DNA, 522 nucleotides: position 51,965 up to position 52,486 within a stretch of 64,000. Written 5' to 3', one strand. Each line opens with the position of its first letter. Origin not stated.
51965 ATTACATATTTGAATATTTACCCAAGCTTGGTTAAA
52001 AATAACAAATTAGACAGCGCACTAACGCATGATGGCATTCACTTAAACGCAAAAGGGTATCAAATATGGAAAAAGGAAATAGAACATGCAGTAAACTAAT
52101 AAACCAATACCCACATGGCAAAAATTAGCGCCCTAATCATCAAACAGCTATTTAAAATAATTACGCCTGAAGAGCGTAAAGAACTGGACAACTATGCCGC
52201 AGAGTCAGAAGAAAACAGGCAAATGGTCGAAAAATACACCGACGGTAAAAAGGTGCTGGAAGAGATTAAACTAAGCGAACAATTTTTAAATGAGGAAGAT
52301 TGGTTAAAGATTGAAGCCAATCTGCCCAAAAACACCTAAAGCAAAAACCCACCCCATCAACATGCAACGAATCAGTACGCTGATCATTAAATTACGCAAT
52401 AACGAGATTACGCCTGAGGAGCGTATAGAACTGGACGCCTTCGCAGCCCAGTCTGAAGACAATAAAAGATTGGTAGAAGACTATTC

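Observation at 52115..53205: Three paralogous ~75-aa proteins resembling the cytoplasmic N-domain of FecR-type anti-sigma factors, with no TM or periplasmic part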

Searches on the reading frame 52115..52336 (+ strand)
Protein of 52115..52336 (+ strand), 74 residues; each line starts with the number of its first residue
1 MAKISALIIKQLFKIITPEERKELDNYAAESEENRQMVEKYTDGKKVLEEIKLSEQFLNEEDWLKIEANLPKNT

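Call 3: search_protein_families(library=pfam, proteins=[window:52115-52336:+], max_evalue=10)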
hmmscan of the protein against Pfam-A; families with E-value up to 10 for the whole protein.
window:52115-52336:+ (74 aa): 1 family
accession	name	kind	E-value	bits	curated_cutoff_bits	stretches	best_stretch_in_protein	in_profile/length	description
PF02575.21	YbaB_DNA_bd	-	0.077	13.6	25.5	1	21-62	15-56/91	YbaB/EbfC DNA-binding family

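Call 4: search_protein_families(library=ncbifam, proteins=[window:52115-52336:+], max_evalue=10)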
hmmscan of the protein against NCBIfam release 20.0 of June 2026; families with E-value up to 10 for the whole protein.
window:52115-52336:+ (74 aa): 0 families

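Call 6: find_homologous_proteins(query=A1, max_evalue=0.01)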
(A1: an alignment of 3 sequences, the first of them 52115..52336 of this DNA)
Query A1 (3 sequences) (74 aa, profile of the alignment): 3 proteins with E <= 0.01 among 158 candidates.
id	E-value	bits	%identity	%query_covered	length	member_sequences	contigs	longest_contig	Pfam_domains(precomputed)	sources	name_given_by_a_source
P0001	1.7e-36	142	51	97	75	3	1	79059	-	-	-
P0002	1.7e-35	139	100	100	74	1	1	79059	-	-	-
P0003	6.0e-23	99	34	68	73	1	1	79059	-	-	-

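Call 9: search_protein_families(library=phrogs, proteins=[window:52115-52336:+], max_evalue=0.01)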
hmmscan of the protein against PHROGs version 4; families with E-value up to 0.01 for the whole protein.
window:52115-52336:+ (74 aa): 0 families

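Call 13: search_protein_representatives(alignment_id=A1)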
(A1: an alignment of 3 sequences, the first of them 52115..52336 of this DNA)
Query: 3 sequences, 75 profile positions. Proteins with E-value up to 0.001 (for the whole library): 170; up to 1e-10: 10; up to 1e-30: 1. The best 150 are listed.
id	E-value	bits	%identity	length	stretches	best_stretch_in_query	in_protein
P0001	5.4e-37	141.9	-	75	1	1-75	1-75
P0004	8.0e-24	99.8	-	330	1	1-71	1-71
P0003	1.9e-23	98.5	-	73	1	2-75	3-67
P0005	1.3e-13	67.0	-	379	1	2-70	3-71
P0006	4.2e-13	65.4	-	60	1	1-56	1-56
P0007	1.6e-12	63.5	-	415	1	2-70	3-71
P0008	3.4e-12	62.5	-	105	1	2-67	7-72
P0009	3.7e-12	62.4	-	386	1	2-72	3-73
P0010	5.0e-12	62.0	-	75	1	2-75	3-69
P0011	5.5e-12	61.8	-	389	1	2-74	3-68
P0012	1.2e-09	54.3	-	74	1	2-58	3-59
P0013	1.6e-09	53.9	-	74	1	3-73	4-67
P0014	3.6e-09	52.8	-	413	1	4-68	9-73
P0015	4.6e-09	52.5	-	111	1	2-73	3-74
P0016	1.2e-08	51.2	-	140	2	3-41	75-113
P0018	1.8e-08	50.6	-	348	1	2-68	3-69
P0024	2.9e-07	46.7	-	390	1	1-71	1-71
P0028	5.7e-07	45.8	-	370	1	1-67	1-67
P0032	1.2e-06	44.8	-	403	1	2-74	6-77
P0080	1.0e-04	38.5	-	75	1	2-71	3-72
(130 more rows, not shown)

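Call 14: search_protein_families(library=pfam, proteins=[P0004, P0005, P0007, P0009, P0011, P0014, P0018, P0024, P0028, P0032], max_evalue=0.001)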
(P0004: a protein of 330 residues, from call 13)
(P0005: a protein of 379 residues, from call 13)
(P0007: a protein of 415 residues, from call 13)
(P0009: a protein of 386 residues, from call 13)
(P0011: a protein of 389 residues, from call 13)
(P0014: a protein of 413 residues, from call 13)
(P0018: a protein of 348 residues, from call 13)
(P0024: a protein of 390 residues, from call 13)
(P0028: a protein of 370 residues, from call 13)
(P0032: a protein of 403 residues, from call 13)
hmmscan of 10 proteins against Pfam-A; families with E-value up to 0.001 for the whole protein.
P0004 (330 aa): 2 families
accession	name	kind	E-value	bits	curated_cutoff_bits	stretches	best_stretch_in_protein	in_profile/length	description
PF04773.18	FecR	-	2e-19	70.3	24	1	122-218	2-97/97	FecR protein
PF16344.10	FecR_C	-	1e-09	38.7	24.4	1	266-329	6-70/70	FecR, C-terminal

P0005 (379 aa): 2 families
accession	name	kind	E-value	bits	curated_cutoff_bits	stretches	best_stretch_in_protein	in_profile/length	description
PF04773.18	FecR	-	3.1e-14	53.6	24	1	168-263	1-96/97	FecR protein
PF16344.10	FecR_C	-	1.4e-11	44.7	24.4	1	311-375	5-70/70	FecR, C-terminal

P0007 (415 aa): 2 families
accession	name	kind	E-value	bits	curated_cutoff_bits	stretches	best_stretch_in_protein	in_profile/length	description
PF04773.18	FecR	-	6.1e-16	59.1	24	1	179-273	1-96/97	FecR protein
PF16344.10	FecR_C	-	1.4e-07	31.9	24.4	1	318-385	2-70/70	FecR, C-terminal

P0009 (386 aa): 2 families
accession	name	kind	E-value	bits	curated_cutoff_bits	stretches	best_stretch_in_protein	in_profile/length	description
PF04773.18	FecR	-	1.2e-18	67.7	24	1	178-273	2-97/97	FecR protein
PF16344.10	FecR_C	-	4.4e-11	43.1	24.4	1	321-384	6-70/70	FecR, C-terminal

P0011 (389 aa): 3 families
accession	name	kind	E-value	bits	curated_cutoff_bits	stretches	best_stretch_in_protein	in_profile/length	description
PF04773.18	FecR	-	8.5e-17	61.8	24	1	176-272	3-97/97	FecR protein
PF16344.10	FecR_C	-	1.6e-09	38.1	24.4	1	320-383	6-70/70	FecR, C-terminal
PF07660.19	STN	-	0.0003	21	28.4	1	350-385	15-51/52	Secretin and TonB N terminus short domain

P0014 (413 aa): 2 families
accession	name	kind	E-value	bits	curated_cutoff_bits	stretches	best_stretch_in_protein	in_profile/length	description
PF04773.18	FecR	-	1.5e-17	64.3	24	1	205-300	11-97/97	FecR protein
PF16344.10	FecR_C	-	5.9e-15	55.5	24.4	1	345-410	2-69/70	FecR, C-terminal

P0018 (348 aa): 3 families
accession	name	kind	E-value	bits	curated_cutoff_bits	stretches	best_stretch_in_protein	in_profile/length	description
PF04773.18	FecR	-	7.1e-17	62.1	24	1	137-232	1-96/97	FecR protein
PF16344.10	FecR_C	-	3e-07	30.8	24.4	1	278-344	2-69/70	FecR, C-terminal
PF02996.22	Prefoldin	-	0.00075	19.9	23.2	0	130-186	20-70/120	Prefoldin subunit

P0024 (390 aa): 2 families
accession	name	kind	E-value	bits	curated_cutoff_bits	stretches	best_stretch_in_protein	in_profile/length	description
PF04773.18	FecR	-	9.5e-16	58.5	24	1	191-280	8-97/97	FecR protein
PF16344.10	FecR_C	-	1.3e-14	54.4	24.4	1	322-389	2-70/70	FecR, C-terminal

P0028 (370 aa): 2 families
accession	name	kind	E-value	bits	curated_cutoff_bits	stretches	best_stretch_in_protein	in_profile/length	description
PF16344.10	FecR_C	-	1.9e-17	63.5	24.4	1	300-368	1-70/70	FecR, C-terminal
PF04773.18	FecR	-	4.7e-17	62.7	24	1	168-262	2-96/97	FecR protein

P0032 (403 aa): 2 families
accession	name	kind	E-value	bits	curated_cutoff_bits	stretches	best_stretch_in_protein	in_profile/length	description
PF04773.18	FecR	-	2e-17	63.8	24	1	199-283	13-97/97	FecR protein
PF16344.10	FecR_C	-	6.4e-17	61.8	24.4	1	336-401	2-70/70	FecR, C-terminal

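Call 19: find_encoding_contigs(protein=P0004, flank=10000, max_places=4)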
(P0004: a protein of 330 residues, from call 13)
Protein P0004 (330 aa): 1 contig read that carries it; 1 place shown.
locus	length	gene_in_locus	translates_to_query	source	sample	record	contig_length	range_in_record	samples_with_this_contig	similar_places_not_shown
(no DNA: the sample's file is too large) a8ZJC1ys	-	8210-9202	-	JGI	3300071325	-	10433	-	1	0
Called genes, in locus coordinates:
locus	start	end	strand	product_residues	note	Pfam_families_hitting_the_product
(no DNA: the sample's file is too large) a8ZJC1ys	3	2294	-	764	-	?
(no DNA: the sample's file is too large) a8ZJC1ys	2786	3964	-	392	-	-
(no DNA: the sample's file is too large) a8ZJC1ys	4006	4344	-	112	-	-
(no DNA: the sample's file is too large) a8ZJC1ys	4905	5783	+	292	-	-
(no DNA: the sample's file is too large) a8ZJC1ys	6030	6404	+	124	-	-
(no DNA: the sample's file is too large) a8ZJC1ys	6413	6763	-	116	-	PF12844:HTH_19 (weak), PF13560:HTH_31 (weak)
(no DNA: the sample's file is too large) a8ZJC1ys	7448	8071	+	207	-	PF07638:Sigma70_ECF (weak), PF08281:Sigma70_r4_2 (faint)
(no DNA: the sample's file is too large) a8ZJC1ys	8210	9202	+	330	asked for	PF04773:FecR, PF16344:FecR_C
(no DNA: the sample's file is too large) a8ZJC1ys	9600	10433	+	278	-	?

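Call 30: find_encoding_contigs(protein=P0010, flank=10000, max_places=4)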
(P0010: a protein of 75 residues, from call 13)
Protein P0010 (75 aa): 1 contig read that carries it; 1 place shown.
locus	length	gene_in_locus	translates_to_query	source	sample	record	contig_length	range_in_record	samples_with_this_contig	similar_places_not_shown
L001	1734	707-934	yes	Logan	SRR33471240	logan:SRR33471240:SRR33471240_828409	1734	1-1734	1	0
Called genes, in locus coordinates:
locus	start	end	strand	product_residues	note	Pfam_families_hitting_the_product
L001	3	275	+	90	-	?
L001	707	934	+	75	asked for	-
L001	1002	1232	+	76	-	-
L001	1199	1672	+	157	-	-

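Call 32: find_encoding_contigs(protein=P0012, flank=10000, max_places=4)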
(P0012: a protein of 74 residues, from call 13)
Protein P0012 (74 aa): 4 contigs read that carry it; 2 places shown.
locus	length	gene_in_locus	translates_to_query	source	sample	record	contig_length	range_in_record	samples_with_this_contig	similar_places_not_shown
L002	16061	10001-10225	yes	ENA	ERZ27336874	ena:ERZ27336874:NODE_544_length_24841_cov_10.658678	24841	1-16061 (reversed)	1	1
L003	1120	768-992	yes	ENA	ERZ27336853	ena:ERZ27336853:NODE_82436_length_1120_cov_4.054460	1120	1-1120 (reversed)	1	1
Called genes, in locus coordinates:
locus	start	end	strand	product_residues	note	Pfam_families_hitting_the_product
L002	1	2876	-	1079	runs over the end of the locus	PF07660:STN (weak), PF13620:CarboxypepD_reg, PF13715:CarbopepD_reg_2, PF07715:Plug, PF00593:TonB_dep_Rec_b-barrel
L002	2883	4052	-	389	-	PF04773:FecR, PF16344:FecR_C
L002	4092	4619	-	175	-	-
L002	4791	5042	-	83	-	PF13560:HTH_31, PF01381:HTH_3, PF13443:HTH_26 (weak)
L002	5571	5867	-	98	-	-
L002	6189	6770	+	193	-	PF04542:Sigma70_r2, PF04545:Sigma70_r4, PF08281:Sigma70_r4_2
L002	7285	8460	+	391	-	PF16344:FecR_C (faint), PF07660:STN (faint)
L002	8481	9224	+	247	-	-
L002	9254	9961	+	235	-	-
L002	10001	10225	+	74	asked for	-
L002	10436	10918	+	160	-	-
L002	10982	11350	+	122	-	PF00072:Response_reg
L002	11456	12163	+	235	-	PF07660:STN (faint)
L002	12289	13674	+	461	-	PF14322:SusD-like_3, PF07980:SusD_RagB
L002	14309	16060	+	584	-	?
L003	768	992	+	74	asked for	-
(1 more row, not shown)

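Call 33: find_encoding_contigs(protein=P0013, flank=10000, max_places=4)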
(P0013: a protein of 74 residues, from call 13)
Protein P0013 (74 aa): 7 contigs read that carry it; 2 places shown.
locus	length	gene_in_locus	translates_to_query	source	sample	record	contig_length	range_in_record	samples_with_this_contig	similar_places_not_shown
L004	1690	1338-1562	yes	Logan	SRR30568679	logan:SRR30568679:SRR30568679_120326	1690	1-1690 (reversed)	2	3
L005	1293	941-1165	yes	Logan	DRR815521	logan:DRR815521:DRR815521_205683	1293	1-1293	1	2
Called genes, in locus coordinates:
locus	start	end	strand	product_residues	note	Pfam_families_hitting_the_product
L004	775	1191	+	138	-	PF16344:FecR_C (weak)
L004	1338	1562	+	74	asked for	-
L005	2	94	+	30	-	?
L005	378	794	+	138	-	PF16344:FecR_C (weak)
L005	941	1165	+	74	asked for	-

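Call 40: search_solved_structures(query=A3, max_evalue=10, show_alignments=3)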
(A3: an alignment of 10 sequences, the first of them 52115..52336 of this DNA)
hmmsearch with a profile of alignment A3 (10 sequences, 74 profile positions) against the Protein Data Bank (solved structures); distinct sequences matched with E-value up to 10: 3.
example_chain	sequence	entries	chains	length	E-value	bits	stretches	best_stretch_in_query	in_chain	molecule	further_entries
9mu2_D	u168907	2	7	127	0.88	13.1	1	9-57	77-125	DUF3168 domain-containing protein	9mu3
7keu_A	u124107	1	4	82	1.5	12.4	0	37-71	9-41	Apoptosis-associated speck-like protein containing a CARD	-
5h8o_B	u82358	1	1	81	1.5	12.3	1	37-71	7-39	Apoptosis-associated speck-like protein containing a CARD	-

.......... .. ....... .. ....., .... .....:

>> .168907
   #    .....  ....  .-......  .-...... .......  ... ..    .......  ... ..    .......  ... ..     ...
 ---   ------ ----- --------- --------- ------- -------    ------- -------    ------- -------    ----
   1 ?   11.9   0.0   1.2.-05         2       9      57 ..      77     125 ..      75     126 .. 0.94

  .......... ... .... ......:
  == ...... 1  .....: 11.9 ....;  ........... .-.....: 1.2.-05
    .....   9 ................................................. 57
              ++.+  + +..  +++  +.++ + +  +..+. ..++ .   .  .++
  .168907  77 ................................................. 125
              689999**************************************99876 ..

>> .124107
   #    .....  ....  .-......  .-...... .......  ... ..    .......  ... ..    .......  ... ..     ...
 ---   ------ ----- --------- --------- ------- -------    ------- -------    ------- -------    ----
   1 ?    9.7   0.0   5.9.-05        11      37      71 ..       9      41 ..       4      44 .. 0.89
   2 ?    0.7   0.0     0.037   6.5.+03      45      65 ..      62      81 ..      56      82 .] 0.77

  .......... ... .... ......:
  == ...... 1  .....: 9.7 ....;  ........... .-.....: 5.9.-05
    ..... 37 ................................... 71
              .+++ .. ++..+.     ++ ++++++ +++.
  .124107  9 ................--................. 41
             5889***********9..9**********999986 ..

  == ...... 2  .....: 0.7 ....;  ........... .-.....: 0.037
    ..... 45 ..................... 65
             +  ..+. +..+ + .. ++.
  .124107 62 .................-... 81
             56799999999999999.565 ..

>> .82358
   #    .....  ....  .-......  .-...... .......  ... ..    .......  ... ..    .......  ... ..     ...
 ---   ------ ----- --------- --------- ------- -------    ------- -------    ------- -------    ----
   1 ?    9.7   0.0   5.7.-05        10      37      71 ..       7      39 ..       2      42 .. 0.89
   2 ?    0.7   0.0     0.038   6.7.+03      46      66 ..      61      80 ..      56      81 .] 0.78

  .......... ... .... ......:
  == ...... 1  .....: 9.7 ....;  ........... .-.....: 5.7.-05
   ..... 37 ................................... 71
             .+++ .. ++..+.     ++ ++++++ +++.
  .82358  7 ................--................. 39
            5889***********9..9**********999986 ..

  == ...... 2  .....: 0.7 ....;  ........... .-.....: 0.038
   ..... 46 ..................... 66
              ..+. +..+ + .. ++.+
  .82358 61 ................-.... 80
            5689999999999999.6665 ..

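Call 48: find_encoding_contigs(protein=P0016, flank=8000, max_places=4)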
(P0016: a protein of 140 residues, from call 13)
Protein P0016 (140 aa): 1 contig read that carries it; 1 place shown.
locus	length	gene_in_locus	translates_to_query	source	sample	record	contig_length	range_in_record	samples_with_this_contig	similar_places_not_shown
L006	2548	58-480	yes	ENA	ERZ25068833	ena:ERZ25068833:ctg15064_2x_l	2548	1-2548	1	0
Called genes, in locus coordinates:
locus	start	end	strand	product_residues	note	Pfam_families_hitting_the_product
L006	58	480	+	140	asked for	PF16220:DUF4880 (faint)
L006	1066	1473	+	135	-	PF02384:N6_Mtase (weak)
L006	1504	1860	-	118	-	PF02452:PemK_toxin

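Call 71: list_cluster_members(proteins=[P0004, P0005, P0007, P0009, P0011, P0014, P0018, P0024, P0012, P0080])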
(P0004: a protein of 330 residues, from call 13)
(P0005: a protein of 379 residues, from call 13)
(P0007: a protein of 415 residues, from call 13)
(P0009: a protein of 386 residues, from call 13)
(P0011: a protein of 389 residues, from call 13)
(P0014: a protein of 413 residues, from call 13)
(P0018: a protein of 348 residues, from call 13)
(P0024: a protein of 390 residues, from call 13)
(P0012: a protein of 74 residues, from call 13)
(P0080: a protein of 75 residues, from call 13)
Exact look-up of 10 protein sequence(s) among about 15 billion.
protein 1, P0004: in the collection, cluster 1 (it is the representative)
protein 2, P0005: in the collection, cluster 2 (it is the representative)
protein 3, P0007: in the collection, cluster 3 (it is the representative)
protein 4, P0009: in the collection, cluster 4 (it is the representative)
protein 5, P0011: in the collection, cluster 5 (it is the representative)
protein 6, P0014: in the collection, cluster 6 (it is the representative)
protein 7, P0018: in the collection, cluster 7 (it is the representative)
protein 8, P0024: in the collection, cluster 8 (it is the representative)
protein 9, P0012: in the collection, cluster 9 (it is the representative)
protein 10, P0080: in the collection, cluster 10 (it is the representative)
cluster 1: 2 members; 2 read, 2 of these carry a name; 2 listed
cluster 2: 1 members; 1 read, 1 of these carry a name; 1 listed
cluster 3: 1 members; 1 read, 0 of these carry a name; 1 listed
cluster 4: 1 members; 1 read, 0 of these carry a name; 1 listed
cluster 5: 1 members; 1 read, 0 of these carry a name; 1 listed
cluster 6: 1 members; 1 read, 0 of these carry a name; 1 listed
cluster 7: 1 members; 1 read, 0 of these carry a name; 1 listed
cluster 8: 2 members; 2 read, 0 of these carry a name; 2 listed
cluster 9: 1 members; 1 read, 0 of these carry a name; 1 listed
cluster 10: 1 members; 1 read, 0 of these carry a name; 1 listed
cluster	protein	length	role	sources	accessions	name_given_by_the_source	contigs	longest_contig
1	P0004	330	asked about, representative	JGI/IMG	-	ferric-dicitrate binding protein FerR (iron transport regulator)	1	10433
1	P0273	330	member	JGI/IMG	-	ferric-dicitrate binding protein FerR (iron transport regulator)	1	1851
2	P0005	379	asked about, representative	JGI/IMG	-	transmembrane sensor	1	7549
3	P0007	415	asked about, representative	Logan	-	-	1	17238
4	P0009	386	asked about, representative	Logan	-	-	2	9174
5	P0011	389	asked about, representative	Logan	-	-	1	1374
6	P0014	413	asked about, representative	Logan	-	-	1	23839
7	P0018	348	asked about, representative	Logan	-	-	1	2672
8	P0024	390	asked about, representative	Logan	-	-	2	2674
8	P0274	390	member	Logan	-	-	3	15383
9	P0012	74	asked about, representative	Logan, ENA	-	-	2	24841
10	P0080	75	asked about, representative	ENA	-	-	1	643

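Call 73: find_related_loci(query=P0004, collection=metagenome_contigs, flank=10000)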
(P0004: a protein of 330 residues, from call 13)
Query P0004 (330 aa) in metagenome_contigs; peptide patterns used: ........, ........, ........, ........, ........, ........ (x = any residue, [..] = any of these).
22 stretches matched a pattern, but none encodes a relative of the query by tblastn (E <= 1e-3).
